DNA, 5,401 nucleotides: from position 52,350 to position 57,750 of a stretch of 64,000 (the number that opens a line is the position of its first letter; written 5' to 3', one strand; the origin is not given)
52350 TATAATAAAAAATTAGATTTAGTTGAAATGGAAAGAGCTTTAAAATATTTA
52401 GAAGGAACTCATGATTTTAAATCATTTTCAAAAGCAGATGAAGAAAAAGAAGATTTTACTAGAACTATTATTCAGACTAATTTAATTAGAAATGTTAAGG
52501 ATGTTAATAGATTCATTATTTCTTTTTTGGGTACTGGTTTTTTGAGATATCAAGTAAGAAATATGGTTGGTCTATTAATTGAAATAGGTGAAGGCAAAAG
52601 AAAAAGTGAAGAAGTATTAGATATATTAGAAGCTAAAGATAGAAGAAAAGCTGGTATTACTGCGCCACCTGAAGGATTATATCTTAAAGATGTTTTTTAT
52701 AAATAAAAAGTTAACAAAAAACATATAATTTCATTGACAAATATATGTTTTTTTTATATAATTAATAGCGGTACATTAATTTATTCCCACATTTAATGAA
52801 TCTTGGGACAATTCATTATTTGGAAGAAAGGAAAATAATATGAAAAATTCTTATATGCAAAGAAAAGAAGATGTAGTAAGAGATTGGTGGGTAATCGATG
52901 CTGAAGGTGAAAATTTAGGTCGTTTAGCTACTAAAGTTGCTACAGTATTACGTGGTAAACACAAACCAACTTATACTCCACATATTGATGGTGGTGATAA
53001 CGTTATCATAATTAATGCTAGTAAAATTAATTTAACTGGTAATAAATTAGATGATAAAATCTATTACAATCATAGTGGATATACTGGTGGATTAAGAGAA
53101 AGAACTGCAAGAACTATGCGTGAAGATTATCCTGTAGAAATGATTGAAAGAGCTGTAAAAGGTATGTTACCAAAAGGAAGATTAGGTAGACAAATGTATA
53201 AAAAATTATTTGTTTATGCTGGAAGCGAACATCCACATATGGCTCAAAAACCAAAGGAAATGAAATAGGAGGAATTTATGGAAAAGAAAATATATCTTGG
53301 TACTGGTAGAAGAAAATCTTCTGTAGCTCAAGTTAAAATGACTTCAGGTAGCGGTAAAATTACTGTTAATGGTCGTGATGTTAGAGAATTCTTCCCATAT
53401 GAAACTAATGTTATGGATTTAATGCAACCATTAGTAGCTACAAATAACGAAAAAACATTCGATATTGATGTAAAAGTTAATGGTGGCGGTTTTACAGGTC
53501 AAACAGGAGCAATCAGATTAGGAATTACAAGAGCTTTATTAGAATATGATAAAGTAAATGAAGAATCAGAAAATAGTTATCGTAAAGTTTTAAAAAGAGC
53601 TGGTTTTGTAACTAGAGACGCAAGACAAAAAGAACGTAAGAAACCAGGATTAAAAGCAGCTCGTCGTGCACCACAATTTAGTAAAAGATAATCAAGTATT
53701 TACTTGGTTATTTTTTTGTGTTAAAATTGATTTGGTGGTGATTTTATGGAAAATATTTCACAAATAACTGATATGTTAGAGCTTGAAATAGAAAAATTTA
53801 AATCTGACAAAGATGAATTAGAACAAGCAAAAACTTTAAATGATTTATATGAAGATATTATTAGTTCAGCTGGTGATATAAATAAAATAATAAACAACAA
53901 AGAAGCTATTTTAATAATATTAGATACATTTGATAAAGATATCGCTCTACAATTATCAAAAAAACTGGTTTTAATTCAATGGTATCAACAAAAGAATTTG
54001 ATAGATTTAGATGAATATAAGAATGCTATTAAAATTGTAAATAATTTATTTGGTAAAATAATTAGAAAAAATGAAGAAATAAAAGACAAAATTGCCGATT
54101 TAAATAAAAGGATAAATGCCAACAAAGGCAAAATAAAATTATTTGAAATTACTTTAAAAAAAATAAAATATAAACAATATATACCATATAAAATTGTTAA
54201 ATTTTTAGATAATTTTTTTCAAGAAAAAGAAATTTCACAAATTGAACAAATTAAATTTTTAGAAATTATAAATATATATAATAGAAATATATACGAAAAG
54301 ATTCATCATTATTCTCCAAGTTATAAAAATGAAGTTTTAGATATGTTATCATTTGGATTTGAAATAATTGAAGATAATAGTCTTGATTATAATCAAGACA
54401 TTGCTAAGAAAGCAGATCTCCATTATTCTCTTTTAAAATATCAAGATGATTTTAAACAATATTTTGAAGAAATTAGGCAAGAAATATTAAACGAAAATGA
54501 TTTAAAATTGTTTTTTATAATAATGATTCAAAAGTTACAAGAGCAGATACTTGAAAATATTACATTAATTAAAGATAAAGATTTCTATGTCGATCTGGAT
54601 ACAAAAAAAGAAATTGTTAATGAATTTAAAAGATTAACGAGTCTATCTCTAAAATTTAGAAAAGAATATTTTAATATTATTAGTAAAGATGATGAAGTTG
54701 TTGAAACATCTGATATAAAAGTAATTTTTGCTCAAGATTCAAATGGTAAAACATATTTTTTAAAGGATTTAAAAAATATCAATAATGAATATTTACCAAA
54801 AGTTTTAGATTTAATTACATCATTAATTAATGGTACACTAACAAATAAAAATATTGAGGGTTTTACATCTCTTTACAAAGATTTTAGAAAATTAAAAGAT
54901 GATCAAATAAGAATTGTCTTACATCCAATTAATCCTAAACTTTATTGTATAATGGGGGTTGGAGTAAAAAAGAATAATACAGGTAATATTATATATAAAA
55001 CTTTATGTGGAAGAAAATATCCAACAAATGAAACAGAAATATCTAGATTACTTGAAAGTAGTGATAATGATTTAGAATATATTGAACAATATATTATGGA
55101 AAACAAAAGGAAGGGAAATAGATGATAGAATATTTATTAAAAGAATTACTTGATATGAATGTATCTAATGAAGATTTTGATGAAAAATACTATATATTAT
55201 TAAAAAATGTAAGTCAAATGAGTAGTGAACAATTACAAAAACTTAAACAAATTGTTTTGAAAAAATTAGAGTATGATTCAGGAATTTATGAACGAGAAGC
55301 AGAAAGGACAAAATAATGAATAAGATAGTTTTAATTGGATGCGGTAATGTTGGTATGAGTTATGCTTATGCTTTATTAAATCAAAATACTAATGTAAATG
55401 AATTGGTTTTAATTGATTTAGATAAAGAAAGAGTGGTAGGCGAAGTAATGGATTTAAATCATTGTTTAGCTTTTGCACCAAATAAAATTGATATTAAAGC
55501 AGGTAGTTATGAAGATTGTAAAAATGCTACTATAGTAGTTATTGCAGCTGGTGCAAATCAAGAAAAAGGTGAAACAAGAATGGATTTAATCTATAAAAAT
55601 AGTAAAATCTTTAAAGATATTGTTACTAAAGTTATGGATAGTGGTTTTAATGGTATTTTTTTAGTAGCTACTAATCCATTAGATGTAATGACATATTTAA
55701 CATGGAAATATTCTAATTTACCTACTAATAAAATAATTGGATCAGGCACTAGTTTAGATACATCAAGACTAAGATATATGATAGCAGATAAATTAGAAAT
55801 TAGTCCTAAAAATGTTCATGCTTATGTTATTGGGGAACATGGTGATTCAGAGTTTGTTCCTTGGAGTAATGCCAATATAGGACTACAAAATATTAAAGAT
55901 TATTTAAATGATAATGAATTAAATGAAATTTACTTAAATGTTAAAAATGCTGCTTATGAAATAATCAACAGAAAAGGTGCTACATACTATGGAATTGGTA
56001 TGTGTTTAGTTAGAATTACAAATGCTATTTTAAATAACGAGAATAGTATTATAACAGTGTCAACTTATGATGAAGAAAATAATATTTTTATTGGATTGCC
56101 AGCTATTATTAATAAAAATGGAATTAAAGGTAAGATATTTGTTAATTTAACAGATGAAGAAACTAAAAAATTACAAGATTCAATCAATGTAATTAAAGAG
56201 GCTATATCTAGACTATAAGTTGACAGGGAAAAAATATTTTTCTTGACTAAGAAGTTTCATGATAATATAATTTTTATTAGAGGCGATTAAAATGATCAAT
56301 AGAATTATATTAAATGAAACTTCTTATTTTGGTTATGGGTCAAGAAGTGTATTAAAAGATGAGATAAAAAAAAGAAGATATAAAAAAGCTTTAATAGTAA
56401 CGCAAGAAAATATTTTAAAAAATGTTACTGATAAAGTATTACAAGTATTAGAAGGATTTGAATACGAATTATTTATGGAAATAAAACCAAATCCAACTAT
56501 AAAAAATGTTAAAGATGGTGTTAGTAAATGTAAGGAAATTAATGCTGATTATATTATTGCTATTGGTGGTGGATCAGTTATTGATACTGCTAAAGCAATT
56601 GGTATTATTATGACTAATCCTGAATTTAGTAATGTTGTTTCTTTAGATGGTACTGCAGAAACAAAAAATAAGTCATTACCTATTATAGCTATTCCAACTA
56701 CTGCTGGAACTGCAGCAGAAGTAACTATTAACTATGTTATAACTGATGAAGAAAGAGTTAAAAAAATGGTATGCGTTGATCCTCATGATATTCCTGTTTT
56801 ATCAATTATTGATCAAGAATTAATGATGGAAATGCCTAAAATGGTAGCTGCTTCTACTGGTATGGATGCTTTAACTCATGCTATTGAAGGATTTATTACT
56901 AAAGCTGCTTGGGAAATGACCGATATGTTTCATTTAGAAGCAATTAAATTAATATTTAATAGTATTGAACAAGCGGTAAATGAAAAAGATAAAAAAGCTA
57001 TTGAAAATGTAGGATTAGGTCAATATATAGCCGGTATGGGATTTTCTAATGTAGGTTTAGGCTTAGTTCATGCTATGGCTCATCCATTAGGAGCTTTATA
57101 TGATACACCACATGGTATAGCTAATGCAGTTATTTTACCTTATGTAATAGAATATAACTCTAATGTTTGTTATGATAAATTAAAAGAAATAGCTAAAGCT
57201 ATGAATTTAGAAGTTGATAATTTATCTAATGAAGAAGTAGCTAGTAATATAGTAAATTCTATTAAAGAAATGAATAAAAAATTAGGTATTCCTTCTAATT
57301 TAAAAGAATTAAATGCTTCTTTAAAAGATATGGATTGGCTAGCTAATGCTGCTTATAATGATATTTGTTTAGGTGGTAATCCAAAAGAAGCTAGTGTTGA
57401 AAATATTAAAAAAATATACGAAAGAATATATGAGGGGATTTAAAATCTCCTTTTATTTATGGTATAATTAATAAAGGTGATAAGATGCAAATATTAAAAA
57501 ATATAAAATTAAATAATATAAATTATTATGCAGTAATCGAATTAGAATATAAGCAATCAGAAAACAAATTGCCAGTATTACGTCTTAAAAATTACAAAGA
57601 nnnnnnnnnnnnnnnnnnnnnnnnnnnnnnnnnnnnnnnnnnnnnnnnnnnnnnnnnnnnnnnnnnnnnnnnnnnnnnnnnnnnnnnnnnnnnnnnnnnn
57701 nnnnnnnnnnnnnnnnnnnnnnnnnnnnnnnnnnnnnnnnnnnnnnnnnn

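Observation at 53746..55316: Two unannotatable genes inserted between rpsI and ldh; the larger ends in a RelE/ParE-like region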

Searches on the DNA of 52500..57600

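Call 98: search_rna_families(source=window, start=52500, end=57600, threshold=gathering)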
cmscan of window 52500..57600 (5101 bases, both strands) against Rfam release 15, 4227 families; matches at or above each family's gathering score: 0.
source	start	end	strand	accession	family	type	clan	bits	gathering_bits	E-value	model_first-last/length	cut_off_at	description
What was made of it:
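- Tried and rejected: Rfam found no RNA family in 52500-57600 (call 98).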

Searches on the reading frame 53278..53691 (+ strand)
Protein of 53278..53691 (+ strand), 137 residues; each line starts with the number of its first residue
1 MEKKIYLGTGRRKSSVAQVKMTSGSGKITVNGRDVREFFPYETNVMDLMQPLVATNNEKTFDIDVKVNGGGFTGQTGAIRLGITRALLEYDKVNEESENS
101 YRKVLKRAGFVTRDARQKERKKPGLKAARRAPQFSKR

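Call 90: find_encoding_contigs(protein=window:53278-53691:+, flank=4000, max_places=10)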
Protein window:53278-53691:+ (137 aa): 22 contigs read that carry it; 10 places shown.
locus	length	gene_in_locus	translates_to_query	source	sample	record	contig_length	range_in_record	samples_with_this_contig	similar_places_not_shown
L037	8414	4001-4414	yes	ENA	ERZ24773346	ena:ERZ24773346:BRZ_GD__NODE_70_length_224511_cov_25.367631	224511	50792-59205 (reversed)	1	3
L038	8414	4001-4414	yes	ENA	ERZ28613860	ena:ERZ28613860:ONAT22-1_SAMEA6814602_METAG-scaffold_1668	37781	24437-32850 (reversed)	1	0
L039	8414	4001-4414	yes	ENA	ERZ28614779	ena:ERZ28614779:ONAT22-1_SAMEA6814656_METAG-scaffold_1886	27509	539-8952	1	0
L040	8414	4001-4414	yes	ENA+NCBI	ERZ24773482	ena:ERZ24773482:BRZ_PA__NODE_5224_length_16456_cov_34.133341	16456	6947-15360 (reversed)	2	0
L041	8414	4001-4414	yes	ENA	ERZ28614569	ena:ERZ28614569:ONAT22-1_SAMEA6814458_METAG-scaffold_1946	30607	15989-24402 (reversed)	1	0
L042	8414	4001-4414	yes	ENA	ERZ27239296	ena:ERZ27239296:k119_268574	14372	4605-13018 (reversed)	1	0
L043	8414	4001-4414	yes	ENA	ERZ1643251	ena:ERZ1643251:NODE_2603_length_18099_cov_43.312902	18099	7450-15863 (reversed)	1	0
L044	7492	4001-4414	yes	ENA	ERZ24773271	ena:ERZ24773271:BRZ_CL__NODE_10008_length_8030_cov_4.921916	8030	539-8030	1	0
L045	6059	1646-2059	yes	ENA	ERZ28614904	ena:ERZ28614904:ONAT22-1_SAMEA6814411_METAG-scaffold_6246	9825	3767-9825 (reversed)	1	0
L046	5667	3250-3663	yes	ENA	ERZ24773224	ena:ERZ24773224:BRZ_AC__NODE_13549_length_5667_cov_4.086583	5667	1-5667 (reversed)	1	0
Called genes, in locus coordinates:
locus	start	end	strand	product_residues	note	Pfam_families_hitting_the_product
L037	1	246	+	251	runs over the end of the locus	PF00106:adh_short, PF01370:Epimerase (weak), PF08659:KR, PF13561:adh_short_C2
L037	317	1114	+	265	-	PF02463:SMC_N, PF00005:ABC_tran, PF13476:AAA_23 (weak), PF13555:AAA_29 (weak), PF13401:AAA_22 (faint), PF13304:AAA_21 (weak)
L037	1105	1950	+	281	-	PF00005:ABC_tran, PF02463:SMC_N (weak), PF13555:AAA_29 (faint), PF13304:AAA_21 (faint)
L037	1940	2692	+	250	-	PF02361:CbiQ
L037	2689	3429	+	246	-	PF01416:PseudoU_synth_1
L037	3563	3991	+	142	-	PF00572:Ribosomal_L13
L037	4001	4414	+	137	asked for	PF00380:Ribosomal_S9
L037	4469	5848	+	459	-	-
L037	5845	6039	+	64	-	-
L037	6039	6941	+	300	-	PF00056:Ldh_1_N, PF02866:Ldh_1_C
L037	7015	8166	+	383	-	PF00465:Fe-ADH, PF13685:Fe-ADH_2, PF25137:ADH_Fe_C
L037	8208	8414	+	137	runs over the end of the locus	-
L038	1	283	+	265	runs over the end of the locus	PF02463:SMC_N (weak), PF13476:AAA_23 (faint), PF00005:ABC_tran, PF13401:AAA_22 (faint), PF13304:AAA_21 (faint)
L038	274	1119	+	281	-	PF00005:ABC_tran, PF02463:SMC_N, PF13304:AAA_21 (weak)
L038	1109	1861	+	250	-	PF02361:CbiQ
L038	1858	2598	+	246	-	PF01416:PseudoU_synth_1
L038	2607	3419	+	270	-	-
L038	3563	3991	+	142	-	PF00572:Ribosomal_L13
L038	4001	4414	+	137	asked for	PF00380:Ribosomal_S9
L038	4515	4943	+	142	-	PF00583:Acetyltransf_1, PF13673:Acetyltransf_10, PF13508:Acetyltransf_7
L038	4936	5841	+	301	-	PF00056:Ldh_1_N, PF02866:Ldh_1_C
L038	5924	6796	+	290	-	PF10672:Methyltrans_SAM, PF03602:Cons_hypoth95, PF09445:Methyltransf_15 (weak)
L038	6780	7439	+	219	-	PF00849:PseudoU_synth_2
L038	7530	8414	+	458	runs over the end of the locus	PF16403:Bact_surface_Ig-like, PF01522:Polysacc_deac_1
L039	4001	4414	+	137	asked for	PF00380:Ribosomal_S9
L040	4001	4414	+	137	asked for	PF00380:Ribosomal_S9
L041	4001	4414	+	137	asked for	PF00380:Ribosomal_S9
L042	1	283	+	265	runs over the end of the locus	PF02463:SMC_N (weak), PF13476:AAA_23 (faint), PF00005:ABC_tran, PF13401:AAA_22 (faint), PF13304:AAA_21 (faint)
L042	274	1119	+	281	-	PF00005:ABC_tran, PF02463:SMC_N, PF13304:AAA_21 (weak)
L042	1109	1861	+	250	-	PF02361:CbiQ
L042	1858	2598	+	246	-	PF01416:PseudoU_synth_1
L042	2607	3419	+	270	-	-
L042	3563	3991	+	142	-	PF00572:Ribosomal_L13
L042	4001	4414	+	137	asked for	PF00380:Ribosomal_S9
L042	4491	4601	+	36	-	-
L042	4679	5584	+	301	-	PF00056:Ldh_1_N, PF02866:Ldh_1_C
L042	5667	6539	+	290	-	PF10672:Methyltrans_SAM, PF03602:Cons_hypoth95, PF09445:Methyltransf_15 (weak)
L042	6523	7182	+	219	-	PF00849:PseudoU_synth_2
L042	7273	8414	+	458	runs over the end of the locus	PF16403:Bact_surface_Ig-like, PF01522:Polysacc_deac_1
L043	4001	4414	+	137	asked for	PF00380:Ribosomal_S9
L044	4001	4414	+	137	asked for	PF00380:Ribosomal_S9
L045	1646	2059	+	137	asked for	PF00380:Ribosomal_S9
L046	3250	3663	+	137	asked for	PF00380:Ribosomal_S9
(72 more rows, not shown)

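Call 100: search_protein_families(library=ncbifam, proteins=[L038:4515-4940:+, L038:2607-3416:+], max_evalue=0.01)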
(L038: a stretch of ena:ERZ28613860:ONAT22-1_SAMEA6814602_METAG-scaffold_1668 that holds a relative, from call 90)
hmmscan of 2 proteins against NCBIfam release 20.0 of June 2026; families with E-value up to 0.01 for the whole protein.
L038:4515-4940:+ (142 aa): 8 families
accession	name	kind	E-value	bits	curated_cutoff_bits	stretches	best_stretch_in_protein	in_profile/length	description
NF040501.1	resist_ArsN2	equivalog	1.8e-05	24.4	125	1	38-92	24-77/133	arsenic resistance N-acetyltransferase ArsN2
NF000165.3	AAC_6p_Entco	exception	2e-05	24.5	300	1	10-89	16-96/178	aminoglycoside N-acetyltransferase AAC(6')-Ii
TIGR01575.1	rimI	equivalog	9.4e-05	22.6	86.4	1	28-94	20-86/132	ribosomal protein S18-alanine N-acetyltransferase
TIGR03448.1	mycothiol_MshD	equivalog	0.00023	20.6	163.1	1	25-87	29-95/294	mycothiol synthase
NF005840.0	PRK07757.1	equivalog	0.00041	20.3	154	1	12-122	14-119/153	N-acetyltransferase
NF033078.2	AAC_6p_Ia_fam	equivalog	0.0011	18.8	265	1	23-89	33-101/181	AAC(6')-Ia family aminoglycoside 6'-N-acetyltransferase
NF002959.0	PRK03624.1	equivalog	0.0039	16.9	124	1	29-95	38-104/147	GNAT family acetyltransferase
NF007338.0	PRK09831.1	equivalog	0.009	16.1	146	0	19-86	37-98/150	GNAT family N-acetyltransferase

L038:2607-3416:+ (270 aa): 0 families
